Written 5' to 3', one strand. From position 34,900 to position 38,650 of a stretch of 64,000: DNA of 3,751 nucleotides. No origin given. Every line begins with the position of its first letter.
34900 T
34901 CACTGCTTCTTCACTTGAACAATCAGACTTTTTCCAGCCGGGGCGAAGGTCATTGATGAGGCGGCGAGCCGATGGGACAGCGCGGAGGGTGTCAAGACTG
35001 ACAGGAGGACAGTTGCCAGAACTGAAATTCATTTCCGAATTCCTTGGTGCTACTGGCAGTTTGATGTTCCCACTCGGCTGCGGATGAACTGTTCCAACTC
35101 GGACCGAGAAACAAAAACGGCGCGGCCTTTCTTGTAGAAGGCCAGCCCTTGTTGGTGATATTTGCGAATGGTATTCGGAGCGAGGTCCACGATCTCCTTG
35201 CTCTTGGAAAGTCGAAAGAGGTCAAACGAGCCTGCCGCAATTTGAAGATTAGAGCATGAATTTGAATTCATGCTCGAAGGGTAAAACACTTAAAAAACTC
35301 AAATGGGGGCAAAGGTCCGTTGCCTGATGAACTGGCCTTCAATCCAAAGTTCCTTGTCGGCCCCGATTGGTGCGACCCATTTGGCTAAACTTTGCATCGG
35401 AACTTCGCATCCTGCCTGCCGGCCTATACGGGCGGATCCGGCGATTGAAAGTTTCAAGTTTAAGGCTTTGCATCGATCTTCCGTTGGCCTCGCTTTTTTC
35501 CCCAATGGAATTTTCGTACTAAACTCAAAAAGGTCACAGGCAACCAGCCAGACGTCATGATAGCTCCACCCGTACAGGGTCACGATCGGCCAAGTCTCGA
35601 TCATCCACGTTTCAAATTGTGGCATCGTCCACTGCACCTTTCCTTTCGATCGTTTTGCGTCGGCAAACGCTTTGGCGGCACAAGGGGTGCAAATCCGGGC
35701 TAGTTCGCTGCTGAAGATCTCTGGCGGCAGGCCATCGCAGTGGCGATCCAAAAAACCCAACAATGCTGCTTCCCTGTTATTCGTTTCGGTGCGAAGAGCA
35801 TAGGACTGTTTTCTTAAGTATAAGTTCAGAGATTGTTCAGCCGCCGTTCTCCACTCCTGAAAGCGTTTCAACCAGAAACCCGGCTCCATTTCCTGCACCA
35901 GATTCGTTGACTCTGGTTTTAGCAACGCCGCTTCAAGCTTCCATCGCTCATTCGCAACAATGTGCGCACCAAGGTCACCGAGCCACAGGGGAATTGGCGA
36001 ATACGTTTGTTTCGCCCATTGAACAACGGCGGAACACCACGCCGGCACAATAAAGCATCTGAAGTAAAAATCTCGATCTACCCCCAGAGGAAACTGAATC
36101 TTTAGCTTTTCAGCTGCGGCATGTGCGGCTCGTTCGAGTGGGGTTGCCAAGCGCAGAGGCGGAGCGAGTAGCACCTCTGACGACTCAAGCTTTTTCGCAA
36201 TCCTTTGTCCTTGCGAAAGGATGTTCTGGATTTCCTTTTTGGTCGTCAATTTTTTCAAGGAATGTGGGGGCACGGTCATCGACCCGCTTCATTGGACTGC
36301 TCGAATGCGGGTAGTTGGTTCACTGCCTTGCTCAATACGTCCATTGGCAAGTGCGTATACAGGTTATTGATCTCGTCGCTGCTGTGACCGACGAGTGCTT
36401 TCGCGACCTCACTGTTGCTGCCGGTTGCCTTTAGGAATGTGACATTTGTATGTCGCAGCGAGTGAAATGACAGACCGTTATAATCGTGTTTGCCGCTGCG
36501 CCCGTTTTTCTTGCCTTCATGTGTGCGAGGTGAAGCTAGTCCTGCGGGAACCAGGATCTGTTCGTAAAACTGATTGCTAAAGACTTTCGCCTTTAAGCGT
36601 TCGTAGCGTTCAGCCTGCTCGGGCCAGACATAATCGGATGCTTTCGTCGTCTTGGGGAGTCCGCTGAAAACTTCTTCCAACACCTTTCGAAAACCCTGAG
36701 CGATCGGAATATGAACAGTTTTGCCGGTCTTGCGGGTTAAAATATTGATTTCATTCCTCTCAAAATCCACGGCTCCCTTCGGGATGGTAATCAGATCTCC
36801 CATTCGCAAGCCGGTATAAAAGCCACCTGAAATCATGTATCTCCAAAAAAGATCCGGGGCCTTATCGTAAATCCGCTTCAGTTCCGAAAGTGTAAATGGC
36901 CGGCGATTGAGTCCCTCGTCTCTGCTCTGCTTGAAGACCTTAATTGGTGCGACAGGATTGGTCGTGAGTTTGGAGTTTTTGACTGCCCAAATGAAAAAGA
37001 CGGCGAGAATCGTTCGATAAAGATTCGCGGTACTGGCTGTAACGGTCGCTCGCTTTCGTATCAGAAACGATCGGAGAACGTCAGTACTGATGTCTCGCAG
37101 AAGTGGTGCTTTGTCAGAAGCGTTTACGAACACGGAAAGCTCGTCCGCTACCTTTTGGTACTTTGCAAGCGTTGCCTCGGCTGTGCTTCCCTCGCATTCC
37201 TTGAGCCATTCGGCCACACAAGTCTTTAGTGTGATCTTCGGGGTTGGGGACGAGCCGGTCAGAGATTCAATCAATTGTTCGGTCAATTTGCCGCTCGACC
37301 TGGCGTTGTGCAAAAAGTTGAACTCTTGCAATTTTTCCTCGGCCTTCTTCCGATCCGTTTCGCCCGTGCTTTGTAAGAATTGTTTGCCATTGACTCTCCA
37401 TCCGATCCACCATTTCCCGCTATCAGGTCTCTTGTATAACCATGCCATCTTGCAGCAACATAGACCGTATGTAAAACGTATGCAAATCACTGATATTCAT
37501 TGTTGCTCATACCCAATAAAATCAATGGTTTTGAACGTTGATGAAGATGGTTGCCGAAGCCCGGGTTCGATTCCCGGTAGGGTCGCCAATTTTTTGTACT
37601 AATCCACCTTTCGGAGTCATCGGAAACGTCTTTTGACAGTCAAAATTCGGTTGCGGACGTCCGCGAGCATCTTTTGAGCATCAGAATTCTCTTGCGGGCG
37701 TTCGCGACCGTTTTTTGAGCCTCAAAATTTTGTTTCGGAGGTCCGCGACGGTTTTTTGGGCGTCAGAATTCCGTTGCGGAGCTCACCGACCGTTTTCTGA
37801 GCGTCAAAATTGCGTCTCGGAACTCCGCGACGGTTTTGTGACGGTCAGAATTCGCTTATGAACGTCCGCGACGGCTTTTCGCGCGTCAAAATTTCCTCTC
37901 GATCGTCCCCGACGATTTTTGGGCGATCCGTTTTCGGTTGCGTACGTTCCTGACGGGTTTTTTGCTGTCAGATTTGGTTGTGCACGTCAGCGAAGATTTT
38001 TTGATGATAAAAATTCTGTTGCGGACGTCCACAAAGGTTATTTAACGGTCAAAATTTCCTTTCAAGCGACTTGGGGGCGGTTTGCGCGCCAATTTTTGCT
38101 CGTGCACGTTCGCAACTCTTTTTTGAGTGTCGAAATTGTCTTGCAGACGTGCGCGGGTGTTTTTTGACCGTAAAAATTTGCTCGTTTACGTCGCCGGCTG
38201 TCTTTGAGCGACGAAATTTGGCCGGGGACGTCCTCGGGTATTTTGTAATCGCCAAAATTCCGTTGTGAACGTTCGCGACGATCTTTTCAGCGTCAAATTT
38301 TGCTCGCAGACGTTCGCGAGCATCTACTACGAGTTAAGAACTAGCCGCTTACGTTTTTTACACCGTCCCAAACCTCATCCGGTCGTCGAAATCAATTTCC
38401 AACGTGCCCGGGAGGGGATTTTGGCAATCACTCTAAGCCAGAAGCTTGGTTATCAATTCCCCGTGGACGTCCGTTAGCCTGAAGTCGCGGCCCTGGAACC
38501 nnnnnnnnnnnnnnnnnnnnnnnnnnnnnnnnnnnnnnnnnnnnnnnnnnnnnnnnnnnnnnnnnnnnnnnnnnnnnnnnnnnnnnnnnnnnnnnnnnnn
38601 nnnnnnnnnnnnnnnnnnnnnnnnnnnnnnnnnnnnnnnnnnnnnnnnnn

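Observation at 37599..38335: About 17 strictly phased copies of a degenerate 41-bp unit with nested palindromes: an unexplained non-coding array at the island boundary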

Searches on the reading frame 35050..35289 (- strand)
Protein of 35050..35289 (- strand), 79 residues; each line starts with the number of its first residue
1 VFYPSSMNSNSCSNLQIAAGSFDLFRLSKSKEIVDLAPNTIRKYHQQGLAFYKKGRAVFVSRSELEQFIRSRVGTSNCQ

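Call 10: search_protein_families(library=pfam, proteins=[window:35050-35289:-], max_evalue=0.01)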
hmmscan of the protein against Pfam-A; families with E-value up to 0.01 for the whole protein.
window:35050-35289:- (79 aa): 1 family
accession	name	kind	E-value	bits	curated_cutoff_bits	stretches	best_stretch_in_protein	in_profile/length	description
PF12728.13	HTH_17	-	2.7e-05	24.8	27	1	32-72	9-50/51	Helix-turn-helix domain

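Call 71: search_protein_families(library=phrogs, proteins=[window:35050-35289:-], max_evalue=0.001)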
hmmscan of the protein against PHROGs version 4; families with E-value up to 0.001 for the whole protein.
window:35050-35289:- (79 aa): 1 family
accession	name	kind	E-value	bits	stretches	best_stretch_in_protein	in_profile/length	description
phrog_66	-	integration and excision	0.00057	20.7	1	23-77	92-148/412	excisionase and transcriptional regulator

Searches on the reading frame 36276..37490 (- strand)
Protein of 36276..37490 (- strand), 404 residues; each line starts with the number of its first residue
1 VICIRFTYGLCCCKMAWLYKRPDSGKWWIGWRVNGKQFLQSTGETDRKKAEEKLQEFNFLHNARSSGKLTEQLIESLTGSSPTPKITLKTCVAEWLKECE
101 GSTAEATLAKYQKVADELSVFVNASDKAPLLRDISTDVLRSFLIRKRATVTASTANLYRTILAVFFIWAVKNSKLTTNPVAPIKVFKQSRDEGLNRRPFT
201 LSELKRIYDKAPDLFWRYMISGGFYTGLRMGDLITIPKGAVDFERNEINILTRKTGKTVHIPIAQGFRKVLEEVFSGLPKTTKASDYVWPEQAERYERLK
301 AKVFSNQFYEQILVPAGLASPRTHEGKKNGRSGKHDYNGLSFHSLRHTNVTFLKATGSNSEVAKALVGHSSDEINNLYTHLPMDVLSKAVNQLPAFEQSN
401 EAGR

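Call 10: search_protein_families(library=pfam, proteins=[window:36276-37490:-], max_evalue=0.01)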
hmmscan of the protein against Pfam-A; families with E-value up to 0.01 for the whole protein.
window:36276-37490:- (404 aa): 2 families
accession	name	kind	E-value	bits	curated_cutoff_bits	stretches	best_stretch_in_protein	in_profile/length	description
PF00589.27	Phage_integrase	-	6.2e-17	62.3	27.1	1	203-381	7-168/172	Phage integrase family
PF13102.12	Phage_int_SAM_5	-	0.0053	17.5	22.3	0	90-181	4-94/98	Phage integrase SAM-like domain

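Call 45: find_homologous_proteins(query=window:36279-37448:-, max_evalue=1e-20)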
Query seq(390 aa) (390 aa): 462 proteins with E <= 1e-20 among 5391 candidates; the best 120 are listed.
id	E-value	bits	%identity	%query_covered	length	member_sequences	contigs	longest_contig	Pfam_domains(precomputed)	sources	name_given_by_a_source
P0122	6.6e-261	883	100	100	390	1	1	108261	PF00589.28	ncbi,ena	-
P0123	3.4e-169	581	66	98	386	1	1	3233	PF00589.28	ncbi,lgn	-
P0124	2.4e-139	483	56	98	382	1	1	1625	PF13495.13,PF00589.28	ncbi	ncbi:MAG: tyrosine-type recombinase/integrase [Limisphaerales bacterium]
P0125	3.5e-132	459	55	98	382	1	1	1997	PF00589.28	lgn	-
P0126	1.3e-130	454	55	99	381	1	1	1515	PF13495.13,PF00589.28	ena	-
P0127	2.5e-130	453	54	97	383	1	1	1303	PF00589.28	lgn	-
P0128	1.2e-128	448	54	99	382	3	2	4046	PF00589.28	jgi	jgi:integrase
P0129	2.5e-128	446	55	97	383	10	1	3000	PF00589.28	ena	-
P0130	4.4e-127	442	55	97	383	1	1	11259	PF00589.28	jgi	jgi:integrase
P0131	7.9e-127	441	52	97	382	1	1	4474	PF00589.28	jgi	jgi:integrase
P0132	2.2e-126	440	51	98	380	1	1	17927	PF13495.13,PF00589.28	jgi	jgi:integrase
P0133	1.6e-125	437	53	97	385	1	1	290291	PF00589.28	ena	-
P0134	5.1e-124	432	52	97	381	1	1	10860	PF00589.28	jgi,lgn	jgi:integrase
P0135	1.0e-121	425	49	97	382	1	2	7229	PF00589.28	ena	-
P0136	4.2e-121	423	53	97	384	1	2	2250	PF00589.28,PF02899.24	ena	-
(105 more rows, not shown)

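Call 46: find_encoding_contigs(protein=P0123, flank=10000, max_places=3)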
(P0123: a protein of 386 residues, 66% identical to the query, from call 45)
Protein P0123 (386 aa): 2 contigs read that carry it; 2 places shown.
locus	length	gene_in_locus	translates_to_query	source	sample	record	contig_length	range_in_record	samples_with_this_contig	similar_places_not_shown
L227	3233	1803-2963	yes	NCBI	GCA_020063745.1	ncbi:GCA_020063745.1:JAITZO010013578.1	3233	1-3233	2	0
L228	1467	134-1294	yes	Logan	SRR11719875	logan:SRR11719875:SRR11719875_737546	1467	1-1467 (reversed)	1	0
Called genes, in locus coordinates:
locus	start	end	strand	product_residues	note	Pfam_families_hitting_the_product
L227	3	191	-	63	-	?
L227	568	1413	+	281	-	-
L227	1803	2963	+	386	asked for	PF00589:Phage_integrase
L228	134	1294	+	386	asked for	PF00589:Phage_integrase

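Call 47: find_encoding_contigs(protein=P0133, flank=6000, max_places=2)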
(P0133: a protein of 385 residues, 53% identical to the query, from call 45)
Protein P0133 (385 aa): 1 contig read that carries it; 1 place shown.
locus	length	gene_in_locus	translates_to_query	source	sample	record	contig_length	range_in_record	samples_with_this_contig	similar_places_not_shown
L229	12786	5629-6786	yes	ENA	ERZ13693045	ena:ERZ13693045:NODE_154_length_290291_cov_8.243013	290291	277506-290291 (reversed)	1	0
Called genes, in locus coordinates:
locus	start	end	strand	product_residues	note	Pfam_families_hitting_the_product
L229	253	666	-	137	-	-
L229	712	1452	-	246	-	-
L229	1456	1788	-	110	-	-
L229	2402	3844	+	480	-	PF00437:T2SSE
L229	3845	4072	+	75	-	-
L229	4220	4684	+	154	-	PF13565:HTH_32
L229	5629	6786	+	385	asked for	PF00589:Phage_integrase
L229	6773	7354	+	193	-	-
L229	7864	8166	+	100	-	-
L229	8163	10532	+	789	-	-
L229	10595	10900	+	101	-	-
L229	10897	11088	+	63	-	-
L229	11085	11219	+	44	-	-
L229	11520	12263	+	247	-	-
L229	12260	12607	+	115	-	PF00196:GerE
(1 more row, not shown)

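Call 73: find_encoding_contigs(protein=P0130, flank=6000, max_places=2)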
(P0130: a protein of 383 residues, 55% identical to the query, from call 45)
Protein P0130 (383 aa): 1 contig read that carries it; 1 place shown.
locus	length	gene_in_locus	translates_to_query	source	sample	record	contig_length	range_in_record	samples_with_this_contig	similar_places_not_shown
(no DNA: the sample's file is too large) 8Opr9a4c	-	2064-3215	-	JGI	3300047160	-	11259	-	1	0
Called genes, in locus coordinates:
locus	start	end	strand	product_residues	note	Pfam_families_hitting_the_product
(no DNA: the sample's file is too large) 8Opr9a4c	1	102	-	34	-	?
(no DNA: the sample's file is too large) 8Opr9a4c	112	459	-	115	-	-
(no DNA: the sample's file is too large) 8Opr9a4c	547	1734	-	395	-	PF00589:Phage_integrase (weak)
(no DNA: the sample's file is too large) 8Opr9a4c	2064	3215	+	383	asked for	PF00589:Phage_integrase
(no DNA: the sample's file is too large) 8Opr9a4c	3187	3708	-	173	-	PF12728:HTH_17 (weak)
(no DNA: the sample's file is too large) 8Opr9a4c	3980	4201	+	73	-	-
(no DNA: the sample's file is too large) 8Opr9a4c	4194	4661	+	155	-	-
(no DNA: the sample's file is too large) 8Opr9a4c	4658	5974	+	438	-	PF00772:DnaB, PF03796:DnaB_C, PF13481:AAA_25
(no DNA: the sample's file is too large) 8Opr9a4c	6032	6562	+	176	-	PF07278:DUF1441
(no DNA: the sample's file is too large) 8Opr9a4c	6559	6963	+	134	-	-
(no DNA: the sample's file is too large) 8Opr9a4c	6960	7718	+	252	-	-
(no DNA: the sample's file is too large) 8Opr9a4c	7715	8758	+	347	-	-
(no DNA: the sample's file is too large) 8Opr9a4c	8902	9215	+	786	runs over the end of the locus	?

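Call 75: find_related_loci(query=P0122, collection=viral_contigs, flank=4000)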
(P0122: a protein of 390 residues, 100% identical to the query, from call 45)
Query P0122 (390 aa) in viral_contigs; peptide patterns used: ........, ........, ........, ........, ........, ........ (x = any residue, [..] = any of these).
9 stretches matched a pattern, but none encodes a relative of the query by tblastn (E <= 1e-3).

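Call 82: find_encoding_contigs(protein=P0122, flank=10000, max_places=3)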
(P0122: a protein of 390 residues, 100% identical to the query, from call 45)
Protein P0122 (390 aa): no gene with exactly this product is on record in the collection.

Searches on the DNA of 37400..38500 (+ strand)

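Call 61: search_dna_similar(query=window:37599-38335:+, collection=plasmids, mode=distant, max_evalue=0.01, max_rows=10)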
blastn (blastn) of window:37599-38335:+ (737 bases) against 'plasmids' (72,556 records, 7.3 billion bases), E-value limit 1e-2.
No match.

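Call 62: search_dna_similar(query=window:37599-38335:+, collection=phages, mode=distant, max_evalue=0.01, max_rows=10)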
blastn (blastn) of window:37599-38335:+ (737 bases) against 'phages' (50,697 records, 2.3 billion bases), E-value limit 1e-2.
No match.

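Call 63: search_rna_families(source=window, start=37400, end=38500, threshold=evalue, max_evalue=1)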
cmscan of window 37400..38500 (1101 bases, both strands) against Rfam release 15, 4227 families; matches with E-value up to 1: 2.
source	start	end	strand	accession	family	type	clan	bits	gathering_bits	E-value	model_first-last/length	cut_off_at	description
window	37771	37833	+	RF03227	mir-2528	Gene; miRNA;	-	19.1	102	0.93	1-118/118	no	mir-2528 microRNA precursor family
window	37630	37727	+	RF04114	MIR4374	Gene; miRNA;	-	18.7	105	0.62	1-119/119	no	MIR4374 microRNA precursor family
